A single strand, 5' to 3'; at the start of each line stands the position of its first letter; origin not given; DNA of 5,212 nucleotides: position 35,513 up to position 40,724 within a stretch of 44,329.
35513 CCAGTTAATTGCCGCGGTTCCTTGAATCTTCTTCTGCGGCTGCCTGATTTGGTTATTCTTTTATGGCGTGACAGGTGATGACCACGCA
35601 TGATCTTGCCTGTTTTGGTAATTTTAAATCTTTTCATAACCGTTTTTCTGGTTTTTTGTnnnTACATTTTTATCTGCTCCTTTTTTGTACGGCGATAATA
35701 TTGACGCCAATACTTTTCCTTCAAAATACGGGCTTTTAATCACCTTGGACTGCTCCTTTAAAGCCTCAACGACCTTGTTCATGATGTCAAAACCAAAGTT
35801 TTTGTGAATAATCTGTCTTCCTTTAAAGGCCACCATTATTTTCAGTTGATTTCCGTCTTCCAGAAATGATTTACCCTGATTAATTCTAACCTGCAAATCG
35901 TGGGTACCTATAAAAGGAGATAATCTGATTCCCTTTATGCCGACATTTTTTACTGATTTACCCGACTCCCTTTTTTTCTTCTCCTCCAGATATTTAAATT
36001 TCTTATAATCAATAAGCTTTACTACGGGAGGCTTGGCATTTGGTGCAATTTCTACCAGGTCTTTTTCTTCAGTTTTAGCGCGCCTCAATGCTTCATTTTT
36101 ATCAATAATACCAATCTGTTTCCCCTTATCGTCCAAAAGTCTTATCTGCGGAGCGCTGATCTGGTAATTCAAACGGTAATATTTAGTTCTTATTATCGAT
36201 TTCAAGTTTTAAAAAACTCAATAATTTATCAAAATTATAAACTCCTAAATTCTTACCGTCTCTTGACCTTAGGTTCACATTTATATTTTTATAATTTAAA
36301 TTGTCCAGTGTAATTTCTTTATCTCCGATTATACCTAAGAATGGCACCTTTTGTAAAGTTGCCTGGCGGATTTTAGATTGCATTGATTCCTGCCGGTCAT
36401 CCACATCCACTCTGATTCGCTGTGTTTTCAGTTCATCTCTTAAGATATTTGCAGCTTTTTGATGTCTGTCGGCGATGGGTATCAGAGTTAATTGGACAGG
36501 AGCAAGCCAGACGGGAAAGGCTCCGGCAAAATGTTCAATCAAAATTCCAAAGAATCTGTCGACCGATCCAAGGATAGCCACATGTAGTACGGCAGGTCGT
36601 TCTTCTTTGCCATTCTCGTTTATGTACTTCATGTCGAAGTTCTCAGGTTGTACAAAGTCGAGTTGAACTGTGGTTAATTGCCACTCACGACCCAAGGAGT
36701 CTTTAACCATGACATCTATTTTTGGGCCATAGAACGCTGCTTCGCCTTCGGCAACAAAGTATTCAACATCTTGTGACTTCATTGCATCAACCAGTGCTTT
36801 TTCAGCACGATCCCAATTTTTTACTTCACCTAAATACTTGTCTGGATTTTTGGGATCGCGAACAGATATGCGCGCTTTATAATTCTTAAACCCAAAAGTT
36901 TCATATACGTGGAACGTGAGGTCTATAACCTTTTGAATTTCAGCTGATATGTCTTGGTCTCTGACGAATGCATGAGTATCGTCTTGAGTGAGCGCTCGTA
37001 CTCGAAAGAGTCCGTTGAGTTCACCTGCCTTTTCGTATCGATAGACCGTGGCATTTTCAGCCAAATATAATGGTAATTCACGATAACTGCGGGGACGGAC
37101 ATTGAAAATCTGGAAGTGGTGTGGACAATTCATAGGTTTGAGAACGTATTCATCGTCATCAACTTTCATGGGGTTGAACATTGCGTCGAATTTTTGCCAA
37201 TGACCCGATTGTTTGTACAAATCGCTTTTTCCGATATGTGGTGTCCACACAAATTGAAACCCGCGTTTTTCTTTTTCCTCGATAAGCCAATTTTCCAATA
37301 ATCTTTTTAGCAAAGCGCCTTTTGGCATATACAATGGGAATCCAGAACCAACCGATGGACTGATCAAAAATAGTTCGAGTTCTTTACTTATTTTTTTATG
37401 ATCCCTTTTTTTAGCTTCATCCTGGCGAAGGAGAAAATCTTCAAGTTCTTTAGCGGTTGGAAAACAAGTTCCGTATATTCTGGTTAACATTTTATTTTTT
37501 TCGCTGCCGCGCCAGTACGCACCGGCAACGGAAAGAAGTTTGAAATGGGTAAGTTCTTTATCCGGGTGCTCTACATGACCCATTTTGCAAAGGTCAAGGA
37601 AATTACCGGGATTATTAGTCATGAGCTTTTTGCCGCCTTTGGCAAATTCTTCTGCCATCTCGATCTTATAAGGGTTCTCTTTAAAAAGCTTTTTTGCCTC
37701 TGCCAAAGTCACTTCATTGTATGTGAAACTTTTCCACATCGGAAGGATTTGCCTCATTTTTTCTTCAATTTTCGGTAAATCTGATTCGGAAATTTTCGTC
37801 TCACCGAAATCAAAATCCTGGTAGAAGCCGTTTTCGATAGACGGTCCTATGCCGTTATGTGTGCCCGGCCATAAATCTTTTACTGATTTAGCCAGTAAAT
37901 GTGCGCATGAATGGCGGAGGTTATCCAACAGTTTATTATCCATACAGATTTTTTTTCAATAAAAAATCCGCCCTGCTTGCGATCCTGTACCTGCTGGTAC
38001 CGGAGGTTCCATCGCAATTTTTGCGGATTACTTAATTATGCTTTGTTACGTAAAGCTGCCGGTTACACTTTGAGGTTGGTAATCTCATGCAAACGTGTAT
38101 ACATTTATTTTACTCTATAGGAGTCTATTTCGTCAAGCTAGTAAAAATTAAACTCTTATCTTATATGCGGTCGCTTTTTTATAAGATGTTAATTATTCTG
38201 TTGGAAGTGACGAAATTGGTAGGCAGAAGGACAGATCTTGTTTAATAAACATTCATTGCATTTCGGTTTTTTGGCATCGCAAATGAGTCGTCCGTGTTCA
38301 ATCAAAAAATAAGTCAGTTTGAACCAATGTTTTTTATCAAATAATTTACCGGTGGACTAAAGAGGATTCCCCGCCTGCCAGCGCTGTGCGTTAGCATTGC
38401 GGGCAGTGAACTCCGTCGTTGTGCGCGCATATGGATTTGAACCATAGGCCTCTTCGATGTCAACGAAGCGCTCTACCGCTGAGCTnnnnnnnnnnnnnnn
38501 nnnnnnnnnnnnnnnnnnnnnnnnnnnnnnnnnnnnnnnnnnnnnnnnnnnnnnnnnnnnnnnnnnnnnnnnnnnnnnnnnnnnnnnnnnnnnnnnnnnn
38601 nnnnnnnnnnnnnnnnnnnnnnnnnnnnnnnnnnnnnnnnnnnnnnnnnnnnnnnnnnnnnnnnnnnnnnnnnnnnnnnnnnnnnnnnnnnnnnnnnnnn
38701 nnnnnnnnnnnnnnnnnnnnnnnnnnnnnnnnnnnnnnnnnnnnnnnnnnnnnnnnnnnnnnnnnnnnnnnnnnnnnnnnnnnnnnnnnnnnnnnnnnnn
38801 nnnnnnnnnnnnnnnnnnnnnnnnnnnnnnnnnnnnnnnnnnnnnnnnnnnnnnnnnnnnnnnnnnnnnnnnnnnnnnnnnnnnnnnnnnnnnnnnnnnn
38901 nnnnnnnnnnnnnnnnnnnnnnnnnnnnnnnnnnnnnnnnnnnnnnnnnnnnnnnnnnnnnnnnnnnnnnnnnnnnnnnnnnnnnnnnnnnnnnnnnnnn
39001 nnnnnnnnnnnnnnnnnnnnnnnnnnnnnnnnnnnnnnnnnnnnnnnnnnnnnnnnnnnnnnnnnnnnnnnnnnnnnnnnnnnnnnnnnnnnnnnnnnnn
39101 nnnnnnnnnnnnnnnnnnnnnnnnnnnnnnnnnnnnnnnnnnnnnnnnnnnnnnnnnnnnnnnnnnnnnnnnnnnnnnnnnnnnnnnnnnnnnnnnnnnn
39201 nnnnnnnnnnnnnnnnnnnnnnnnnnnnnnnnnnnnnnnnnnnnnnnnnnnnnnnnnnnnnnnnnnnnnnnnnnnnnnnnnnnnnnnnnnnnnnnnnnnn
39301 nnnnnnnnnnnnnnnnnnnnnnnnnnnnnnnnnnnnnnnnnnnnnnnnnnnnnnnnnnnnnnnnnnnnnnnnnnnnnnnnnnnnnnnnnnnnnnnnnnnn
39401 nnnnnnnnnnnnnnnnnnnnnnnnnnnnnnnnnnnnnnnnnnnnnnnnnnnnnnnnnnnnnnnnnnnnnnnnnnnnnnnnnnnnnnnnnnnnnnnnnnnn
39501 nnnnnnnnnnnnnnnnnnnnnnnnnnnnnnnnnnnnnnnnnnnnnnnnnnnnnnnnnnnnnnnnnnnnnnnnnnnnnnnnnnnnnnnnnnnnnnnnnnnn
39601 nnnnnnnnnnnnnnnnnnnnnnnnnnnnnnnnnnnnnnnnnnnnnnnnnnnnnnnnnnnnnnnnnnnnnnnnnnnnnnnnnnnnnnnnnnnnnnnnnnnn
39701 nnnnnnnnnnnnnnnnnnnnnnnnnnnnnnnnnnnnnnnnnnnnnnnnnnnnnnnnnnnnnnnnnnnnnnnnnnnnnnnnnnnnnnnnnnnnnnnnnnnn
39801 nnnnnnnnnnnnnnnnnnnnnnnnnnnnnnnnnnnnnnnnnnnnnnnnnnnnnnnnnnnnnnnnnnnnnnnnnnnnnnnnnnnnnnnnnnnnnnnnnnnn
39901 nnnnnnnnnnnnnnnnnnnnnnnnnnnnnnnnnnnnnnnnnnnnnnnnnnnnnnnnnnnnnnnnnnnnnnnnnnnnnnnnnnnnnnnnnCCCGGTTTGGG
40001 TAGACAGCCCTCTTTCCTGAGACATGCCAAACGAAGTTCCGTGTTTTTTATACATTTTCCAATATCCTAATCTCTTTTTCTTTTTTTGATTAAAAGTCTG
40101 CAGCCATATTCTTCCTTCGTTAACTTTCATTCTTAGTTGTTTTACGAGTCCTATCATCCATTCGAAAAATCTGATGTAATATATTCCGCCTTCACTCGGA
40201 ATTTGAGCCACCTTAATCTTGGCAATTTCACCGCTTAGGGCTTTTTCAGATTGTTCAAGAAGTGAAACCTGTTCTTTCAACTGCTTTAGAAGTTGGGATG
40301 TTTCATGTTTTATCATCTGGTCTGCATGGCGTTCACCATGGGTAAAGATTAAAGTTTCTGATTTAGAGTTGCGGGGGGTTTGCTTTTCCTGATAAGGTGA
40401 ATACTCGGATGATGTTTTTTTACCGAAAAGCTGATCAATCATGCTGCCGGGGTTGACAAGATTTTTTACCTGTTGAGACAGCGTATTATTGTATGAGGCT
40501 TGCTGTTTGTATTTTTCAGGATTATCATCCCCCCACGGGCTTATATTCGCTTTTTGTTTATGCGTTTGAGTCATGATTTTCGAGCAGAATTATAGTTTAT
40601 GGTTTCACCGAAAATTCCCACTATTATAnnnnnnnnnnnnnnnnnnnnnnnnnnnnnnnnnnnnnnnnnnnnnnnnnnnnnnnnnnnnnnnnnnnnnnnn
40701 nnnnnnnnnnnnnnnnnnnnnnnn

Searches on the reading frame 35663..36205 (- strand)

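Call 28: search_protein_families(library=pfam, proteins=[window:35663-36205:-], max_evalue=0.001)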
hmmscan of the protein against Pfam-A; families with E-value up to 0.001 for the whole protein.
window:35663-36205:- (181 aa): 2 families
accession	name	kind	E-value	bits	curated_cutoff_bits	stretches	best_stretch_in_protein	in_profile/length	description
PF05198.21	IF3_N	-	4.5e-27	94.5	26.9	1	13-80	2-69/70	Translation initiation factor IF-3, N-terminal domain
PF00707.27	IF3_C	-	9.9e-24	83.5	34.8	1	89-172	2-85/86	Translation initiation factor IF-3, C-terminal domain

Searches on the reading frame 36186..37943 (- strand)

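Call 28: search_protein_families(library=pfam, proteins=[window:36186-37943:-], max_evalue=0.001)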
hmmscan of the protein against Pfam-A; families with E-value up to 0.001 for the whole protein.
window:36186-37943:- (586 aa): 2 families
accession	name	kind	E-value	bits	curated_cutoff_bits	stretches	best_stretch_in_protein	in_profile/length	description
PF00587.30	tRNA-synt_2b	-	9.3e-42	143.5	29.3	1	263-472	8-179/179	tRNA synthetase class II core domain (G, H, P, S and T)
PF03129.25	HGTP_anticodon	-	2.6e-15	56.8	21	1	484-579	1-92/94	Anticodon binding domain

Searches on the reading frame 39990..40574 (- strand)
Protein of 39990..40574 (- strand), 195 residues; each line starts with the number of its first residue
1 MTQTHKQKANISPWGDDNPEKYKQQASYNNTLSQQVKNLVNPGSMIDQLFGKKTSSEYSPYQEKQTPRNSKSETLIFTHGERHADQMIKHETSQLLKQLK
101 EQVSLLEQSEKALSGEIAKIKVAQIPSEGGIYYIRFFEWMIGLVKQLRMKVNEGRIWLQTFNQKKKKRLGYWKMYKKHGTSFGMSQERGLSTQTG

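Call 28: search_protein_families(library=pfam, proteins=[window:39990-40574:-], max_evalue=0.001)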
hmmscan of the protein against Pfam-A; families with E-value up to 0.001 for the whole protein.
window:39990-40574:- (195 aa): 1 family
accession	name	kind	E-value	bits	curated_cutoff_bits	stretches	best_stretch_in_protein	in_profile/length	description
PF18904.5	DUF5660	-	5.4e-31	107.4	24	1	89-195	3-109/109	Domain of unknown function (DUF5660)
